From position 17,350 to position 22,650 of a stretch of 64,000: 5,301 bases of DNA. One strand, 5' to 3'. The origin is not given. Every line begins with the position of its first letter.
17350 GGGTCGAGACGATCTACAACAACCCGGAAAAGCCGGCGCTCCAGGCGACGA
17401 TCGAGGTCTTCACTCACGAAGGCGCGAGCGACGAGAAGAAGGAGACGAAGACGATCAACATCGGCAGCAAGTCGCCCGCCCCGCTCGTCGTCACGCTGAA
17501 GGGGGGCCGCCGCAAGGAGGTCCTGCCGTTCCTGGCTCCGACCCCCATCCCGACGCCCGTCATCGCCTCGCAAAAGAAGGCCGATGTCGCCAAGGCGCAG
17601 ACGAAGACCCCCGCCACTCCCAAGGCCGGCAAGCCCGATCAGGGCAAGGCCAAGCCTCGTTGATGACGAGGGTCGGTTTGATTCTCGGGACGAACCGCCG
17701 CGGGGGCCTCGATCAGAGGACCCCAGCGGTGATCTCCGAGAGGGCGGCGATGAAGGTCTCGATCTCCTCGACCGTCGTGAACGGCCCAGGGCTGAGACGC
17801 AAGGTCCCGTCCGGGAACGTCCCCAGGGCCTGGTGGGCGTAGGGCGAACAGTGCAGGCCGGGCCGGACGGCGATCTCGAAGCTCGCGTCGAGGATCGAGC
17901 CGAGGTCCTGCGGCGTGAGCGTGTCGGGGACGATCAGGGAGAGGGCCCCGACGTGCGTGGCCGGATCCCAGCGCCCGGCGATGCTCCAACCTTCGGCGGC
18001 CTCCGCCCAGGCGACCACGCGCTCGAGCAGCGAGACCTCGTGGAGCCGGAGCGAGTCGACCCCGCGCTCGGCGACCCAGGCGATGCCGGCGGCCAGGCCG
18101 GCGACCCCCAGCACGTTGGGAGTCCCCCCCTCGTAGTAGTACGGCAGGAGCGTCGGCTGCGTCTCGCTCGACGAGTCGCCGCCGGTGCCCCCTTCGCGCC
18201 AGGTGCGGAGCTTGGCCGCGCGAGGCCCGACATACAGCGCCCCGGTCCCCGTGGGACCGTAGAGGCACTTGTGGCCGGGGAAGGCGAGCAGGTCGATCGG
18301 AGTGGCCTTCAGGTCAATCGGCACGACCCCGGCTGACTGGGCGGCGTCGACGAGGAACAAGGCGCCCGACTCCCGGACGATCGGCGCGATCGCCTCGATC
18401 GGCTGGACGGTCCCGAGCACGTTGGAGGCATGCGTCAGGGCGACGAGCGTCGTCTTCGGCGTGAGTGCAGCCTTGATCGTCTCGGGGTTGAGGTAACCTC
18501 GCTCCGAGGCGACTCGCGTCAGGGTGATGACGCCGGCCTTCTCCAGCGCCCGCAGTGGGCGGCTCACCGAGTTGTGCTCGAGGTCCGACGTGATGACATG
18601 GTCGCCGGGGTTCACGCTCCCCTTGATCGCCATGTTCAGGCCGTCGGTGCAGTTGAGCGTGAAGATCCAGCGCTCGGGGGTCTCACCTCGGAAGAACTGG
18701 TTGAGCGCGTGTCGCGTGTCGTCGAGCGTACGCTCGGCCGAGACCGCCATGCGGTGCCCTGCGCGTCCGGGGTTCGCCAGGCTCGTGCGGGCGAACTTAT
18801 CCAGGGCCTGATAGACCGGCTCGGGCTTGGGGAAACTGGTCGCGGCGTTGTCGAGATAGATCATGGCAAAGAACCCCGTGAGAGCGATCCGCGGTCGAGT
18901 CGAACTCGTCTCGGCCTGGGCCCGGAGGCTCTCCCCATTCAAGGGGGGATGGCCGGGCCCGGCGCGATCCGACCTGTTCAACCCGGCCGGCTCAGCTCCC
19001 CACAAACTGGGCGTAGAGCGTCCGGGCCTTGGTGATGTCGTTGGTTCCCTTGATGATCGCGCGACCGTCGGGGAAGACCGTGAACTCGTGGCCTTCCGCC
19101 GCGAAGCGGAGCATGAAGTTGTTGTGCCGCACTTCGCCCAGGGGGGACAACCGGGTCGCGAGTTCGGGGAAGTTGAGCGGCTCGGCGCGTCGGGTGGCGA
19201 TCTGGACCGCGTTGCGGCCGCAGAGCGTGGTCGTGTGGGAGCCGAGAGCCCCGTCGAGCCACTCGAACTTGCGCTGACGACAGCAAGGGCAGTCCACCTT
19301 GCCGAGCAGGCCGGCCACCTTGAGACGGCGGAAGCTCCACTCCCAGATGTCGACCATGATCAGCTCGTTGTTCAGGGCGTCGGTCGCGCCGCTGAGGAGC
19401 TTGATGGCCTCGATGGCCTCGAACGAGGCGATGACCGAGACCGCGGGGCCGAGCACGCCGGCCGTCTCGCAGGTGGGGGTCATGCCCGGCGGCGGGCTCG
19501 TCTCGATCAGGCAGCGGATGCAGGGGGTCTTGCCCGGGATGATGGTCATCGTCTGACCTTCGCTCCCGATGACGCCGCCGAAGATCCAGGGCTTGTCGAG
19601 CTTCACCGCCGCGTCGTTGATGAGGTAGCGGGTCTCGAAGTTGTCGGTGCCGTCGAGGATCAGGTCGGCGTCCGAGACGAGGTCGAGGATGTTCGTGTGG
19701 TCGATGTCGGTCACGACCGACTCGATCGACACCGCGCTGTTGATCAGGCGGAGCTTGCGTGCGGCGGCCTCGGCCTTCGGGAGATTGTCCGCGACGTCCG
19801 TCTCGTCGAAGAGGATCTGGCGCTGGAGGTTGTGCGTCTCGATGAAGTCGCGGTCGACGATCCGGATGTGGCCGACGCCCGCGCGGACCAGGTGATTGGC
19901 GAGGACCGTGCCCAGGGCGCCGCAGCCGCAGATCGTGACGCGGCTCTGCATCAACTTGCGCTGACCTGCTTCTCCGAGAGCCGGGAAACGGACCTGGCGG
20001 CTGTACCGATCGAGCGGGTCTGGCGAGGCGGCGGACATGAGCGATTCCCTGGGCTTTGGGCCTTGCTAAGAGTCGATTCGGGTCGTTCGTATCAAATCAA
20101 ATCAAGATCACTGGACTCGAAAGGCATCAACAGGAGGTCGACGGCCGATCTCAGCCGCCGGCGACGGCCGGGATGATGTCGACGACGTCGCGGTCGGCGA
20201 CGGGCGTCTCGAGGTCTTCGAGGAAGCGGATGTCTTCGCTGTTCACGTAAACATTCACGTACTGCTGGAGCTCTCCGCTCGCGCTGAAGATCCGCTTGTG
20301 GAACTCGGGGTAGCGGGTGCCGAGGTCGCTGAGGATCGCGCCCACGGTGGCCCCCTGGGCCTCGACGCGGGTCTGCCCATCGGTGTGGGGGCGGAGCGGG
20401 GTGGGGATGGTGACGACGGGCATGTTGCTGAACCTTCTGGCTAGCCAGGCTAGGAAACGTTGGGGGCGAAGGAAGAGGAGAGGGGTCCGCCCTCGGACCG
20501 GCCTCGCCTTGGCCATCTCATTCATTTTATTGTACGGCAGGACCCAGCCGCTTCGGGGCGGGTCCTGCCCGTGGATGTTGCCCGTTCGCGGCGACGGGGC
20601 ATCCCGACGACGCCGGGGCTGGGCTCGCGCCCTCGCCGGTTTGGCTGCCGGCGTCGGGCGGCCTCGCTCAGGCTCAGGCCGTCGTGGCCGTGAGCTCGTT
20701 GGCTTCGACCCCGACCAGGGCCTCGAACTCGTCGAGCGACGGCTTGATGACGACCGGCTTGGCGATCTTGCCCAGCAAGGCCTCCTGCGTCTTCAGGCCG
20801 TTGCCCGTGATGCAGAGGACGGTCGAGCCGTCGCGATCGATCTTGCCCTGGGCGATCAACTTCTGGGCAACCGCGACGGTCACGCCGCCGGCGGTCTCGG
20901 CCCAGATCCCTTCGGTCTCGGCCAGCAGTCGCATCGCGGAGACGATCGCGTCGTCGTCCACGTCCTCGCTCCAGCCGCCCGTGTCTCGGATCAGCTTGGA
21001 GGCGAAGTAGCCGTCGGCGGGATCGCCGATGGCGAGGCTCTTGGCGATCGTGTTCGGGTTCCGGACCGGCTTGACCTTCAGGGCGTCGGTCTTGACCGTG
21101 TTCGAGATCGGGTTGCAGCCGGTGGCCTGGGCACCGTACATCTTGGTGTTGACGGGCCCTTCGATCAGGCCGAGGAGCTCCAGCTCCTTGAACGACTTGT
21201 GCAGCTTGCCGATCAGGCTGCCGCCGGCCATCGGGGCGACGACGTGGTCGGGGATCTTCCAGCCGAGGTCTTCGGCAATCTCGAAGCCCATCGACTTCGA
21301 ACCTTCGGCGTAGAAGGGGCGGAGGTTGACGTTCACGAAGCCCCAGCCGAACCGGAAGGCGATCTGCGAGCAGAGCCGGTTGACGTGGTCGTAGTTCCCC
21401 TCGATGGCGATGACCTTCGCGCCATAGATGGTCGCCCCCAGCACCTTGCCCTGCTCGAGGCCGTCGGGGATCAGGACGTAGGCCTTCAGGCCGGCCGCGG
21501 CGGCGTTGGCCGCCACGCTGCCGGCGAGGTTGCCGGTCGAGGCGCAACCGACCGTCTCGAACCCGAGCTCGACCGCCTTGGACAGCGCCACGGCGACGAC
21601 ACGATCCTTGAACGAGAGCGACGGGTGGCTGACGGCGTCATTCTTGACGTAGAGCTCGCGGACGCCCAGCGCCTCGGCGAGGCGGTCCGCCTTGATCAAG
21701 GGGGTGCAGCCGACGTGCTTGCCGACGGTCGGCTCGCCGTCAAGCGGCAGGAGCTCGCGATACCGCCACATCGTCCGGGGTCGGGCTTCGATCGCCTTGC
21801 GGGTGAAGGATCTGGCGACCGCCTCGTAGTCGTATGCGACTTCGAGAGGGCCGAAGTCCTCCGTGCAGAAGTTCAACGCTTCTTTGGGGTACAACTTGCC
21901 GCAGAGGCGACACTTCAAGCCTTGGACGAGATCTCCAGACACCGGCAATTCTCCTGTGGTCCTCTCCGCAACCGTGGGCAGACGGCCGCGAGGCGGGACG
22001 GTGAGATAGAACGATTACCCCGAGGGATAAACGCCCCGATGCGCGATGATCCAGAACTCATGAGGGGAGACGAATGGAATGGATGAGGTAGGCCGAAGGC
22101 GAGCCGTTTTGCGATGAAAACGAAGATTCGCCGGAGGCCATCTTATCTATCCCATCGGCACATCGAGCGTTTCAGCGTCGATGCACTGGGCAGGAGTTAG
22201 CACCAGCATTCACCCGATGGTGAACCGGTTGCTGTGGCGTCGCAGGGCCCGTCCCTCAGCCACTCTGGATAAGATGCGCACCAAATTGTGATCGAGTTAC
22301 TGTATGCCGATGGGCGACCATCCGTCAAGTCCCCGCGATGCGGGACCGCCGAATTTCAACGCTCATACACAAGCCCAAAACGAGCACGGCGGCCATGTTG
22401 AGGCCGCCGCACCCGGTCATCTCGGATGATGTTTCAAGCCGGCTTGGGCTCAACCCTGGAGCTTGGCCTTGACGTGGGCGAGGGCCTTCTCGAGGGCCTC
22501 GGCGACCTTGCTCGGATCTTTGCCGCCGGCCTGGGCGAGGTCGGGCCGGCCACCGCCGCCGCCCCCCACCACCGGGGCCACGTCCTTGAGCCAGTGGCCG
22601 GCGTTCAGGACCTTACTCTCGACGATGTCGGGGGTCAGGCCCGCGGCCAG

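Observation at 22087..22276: SAM-I (S-box) riboswitch on the minus strand upstream of a thrC-like operon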

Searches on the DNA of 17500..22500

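Call 52: search_rna_families(source=window, start=17500, end=22500, threshold=evalue, max_evalue=1)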
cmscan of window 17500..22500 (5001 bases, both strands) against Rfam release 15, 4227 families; matches with E-value up to 1: 2.
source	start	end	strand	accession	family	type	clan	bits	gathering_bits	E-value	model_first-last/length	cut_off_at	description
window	22140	22275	-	RF00162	SAM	Cis-reg; riboswitch;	CL00012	77.3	44.4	1.6e-17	1-108/108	no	SAM riboswitch aptamer (S box leader)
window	22074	22155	+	RF03345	MIR3444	Gene; miRNA;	-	23.1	80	0.29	12-93/104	no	MIR3444 microRNA precursor family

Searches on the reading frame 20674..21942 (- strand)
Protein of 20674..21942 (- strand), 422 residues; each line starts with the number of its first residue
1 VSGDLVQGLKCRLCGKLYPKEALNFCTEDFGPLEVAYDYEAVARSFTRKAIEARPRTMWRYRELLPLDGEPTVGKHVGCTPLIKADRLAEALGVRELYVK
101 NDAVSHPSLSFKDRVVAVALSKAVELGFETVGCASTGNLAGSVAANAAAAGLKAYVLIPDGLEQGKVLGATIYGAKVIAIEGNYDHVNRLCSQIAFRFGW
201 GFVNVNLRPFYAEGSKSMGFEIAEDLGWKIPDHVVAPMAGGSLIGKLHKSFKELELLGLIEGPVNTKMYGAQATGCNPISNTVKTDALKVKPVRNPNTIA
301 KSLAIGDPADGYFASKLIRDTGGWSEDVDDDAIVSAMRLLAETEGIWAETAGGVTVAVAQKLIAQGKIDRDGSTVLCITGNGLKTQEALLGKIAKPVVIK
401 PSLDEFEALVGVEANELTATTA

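Call 6: search_protein_families(library=pfam, proteins=[window:20674-21942:-])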
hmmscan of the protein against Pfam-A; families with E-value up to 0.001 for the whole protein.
window:20674-21942:- (422 aa): 1 family
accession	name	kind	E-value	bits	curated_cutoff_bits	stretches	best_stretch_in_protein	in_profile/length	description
PF00291.31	PALP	-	8e-67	226.1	35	1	75-380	3-295/295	Pyridoxal-phosphate dependent enzyme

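Call 7: search_protein_families(library=ncbifam, proteins=[window:20674-21942:-])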
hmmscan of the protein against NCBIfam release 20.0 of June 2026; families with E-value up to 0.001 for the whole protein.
window:20674-21942:- (422 aa): 38 families (the best 25 are shown)
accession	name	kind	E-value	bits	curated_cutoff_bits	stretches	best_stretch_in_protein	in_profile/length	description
TIGR00260.1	thrC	equivalog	3.7e-84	282.8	167.1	1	58-387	1-340/340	threonine synthase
NF006050.0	PRK08197.1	equivalog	3.6e-82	276.3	303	1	5-389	5-388/406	threonine synthase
NF004170.0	PRK05638.1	equivalog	9.1e-57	192.6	421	1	9-386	2-359/442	threonine synthase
NF005035.0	PRK06450.1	equivalog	9.4e-36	123.3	301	1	95-385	65-337/338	threonine synthase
NF006205.0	PRK08329.1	equivalog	2.7e-35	122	358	1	9-385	2-346/347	threonine synthase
NF004996.0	PRK06381.1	equivalog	2.8e-33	115.3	266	1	78-381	14-317/319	threonine synthase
TIGR01127.1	ilvA_1Cterm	equivalog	2.6e-24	85.9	378.75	1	80-382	1-284/380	threonine ammonia-lyase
NF006390.0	PRK08639.1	equivalog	2.4e-16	59.7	421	1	76-380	22-311/418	threonine ammonia-lyase IlvA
TIGR03844.1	cysteate_syn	equivalog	6.1e-16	58.2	324.9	2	9-199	3-188/398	cysteate synthase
NF005680.0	PRK07476.1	equivalog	9.9e-15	54.3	413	1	74-386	18-314/326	hydroxyectoine utilization dehydratase EutB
NF006058.0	PRK08206.1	equivalog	1.9e-14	53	276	1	129-365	117-357/402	diaminopropionate ammonia-lyase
NF006389.0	PRK08638.1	equivalog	2e-14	53.3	453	1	75-369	23-298/333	bifunctional threonine ammonia-lyase/L-serine ammonia-lyase TdcB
NF005292.0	PRK06815.1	equivalog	3e-14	52.8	371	1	74-367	16-295/320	threonine/serine dehydratase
NF005600.0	PRK07334.1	equivalog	1.3e-13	50.3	496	1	75-358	24-290/408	threonine ammonia-lyase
NF006455.0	PRK08813.1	equivalog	2.4e-13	50.1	489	1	78-363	38-297/374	threonine dehydratase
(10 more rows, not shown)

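Call 15: find_homologous_proteins(query=window:20674-21942:-, max_evalue=1e-20)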
Query window:20674-21942:- (422 aa): 8000 proteins with E <= 1e-20 among 8000 candidates; the best 120 are listed.
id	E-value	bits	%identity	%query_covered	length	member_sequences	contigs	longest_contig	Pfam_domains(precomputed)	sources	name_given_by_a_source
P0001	1.5e-268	909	95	100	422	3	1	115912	PF00291.32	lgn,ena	-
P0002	1.0e-267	906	95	100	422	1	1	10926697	PF00291.32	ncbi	-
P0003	3.2e-263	891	95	98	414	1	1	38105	PF00291.32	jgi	-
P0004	9.3e-261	883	92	99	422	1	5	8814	PF00291.32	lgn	-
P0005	8.9e-255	863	90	100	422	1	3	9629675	PF00291.32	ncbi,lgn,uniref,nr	ncbi:threonine synthase [Singulisphaera acidiphila]|uniref:Threonine synthase n=1 Tax=Singulisphaera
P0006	7.9e-254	860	89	100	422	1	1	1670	PF00291.32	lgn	-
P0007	2.0e-253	859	89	100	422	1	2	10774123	PF00291.32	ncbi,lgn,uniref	ncbi:threonine synthase [Singulisphaera sp. Ch08]|uniref:Threonine synthase n=1 Tax=Singulisphaera s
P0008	7.4e-253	857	90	100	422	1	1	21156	PF00291.32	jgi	jgi:threonine synthase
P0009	1.9e-252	856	89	100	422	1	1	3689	PF00291.32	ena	-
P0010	3.8e-252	855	89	100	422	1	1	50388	PF00291.32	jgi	jgi:threonine synthase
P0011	5.9e-252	854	90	98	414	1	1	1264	PF00291.32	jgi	jgi:threonine synthase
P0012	4.2e-251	851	90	98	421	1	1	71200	PF00291.32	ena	-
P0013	1.0e-250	850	87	100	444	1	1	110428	PF00291.32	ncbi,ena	-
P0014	1.1e-250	850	89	100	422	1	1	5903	PF00291.32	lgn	-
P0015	1.7e-250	849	88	100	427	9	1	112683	PF00291.32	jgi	-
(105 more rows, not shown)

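Call 16: find_related_loci(query=window:20674-21942:-, collection=genome_contigs, flank=6000)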
Query window:20674-21942:- (422 aa) in genome_contigs; peptide patterns used: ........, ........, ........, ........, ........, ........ (x = any residue, [..] = any of these).
531 stretches matched a pattern; 372 encode a relative of the query (tblastn E <= 1e-3); the best 80 are kept; 80 distinct loci.
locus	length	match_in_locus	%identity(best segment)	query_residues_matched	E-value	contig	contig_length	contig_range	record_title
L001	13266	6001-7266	90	1-422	0e+0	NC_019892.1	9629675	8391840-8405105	Singulisphaera acidiphila DSM 18658, complete sequence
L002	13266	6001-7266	89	1-422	0e+0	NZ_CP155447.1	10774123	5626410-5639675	Singulisphaera sp. Ch08 chromosome, complete genome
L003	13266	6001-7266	89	1-422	0e+0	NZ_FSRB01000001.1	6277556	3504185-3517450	Singulisphaera sp. GP187, whole genome shotgun sequence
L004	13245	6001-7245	86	1-416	0e+0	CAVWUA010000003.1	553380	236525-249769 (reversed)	MAG: uncultured Planctomycetota bacterium isolate MFD01721.bin.2.133 genome assembly, contig: contig_10970, whole genome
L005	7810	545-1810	83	1-422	0e+0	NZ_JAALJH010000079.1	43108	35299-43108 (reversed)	Aquisphaera insulae strain JC669 79, whole genome shotgun sequence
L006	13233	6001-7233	83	4-414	0e+0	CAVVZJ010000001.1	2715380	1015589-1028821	MAG: uncultured Planctomycetales bacterium isolate MFD01721.bin.2.217 genome assembly, contig: contig_1439, whole genome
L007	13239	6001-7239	86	1-413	0e+0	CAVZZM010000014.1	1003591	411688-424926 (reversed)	MAG: uncultured Isosphaeraceae bacterium isolate MFD01721.bin.2.221 genome assembly, contig: contig_4399, whole genome s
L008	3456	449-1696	86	1-416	0e+0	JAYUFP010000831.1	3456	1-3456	MAG: Isosphaeraceae bacterium isolate GFS_7813 GFS_7813_830, whole genome shotgun sequence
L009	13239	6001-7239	85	1-414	0e+0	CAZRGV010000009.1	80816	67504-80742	MAG TPA_asm: uncultured Isosphaeraceae bacterium isolate SRP290908_co1_27 genome assembly, contig: NODE_279_length_80816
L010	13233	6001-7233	84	1-411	0e+0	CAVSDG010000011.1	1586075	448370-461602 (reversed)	MAG: uncultured Planctomycetota bacterium isolate MFD02579.bin.2.28 genome assembly, contig: contig_7182, whole genome s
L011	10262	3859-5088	87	1-410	0e+0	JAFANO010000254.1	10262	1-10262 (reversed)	MAG: Planctomycetaceae bacterium isolate CP_BE_RX_R3_1 BE_RX_R3_k147_660520, whole genome shotgun sequence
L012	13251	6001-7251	84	1-414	0e+0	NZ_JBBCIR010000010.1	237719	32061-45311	MAG: Paludisphaera sp. isolate MAG_CPA_03 P10A_000000003744, whole genome shotgun sequence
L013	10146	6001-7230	84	1-410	0e+0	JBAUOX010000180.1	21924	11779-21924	MAG: Isosphaeraceae bacterium isolate MFD09680_ilm_asm_bin1 k127_49488, whole genome shotgun sequence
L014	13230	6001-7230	83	1-411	0e+0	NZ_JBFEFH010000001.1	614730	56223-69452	Tautonia sp. JC769 1, whole genome shotgun sequence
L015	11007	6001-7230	84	1-410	0e+0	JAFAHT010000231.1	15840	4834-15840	MAG: Planctomycetaceae bacterium isolate CP_BE_BS_28 BE_BS_k147_1142447, whole genome shotgun sequence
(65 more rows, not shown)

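Call 47: search_solved_structures(query=window:20674-21942:-, max_evalue=1e-10)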
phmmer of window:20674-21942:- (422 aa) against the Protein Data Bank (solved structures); distinct sequences matched with E-value up to 1e-10: 5.
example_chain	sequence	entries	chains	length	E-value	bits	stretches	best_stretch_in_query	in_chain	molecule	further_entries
2zsj_A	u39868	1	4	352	1.3e-59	205.5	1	60-411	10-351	Threonine synthase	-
6cgq_A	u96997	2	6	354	9.6e-54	186.2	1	59-404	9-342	Threonine synthase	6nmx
1uim_A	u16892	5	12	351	2.4e-51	178.3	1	54-394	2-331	Threonine Synthase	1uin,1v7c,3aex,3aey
2d1f_A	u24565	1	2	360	5.1e-44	154.2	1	55-393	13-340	Threonine synthase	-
1e5x_A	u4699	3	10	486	2.1e-30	109.3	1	58-388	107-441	THREONINE SYNTHASE | THREONINE SYNTHASE 1, CHLOROPLASTIC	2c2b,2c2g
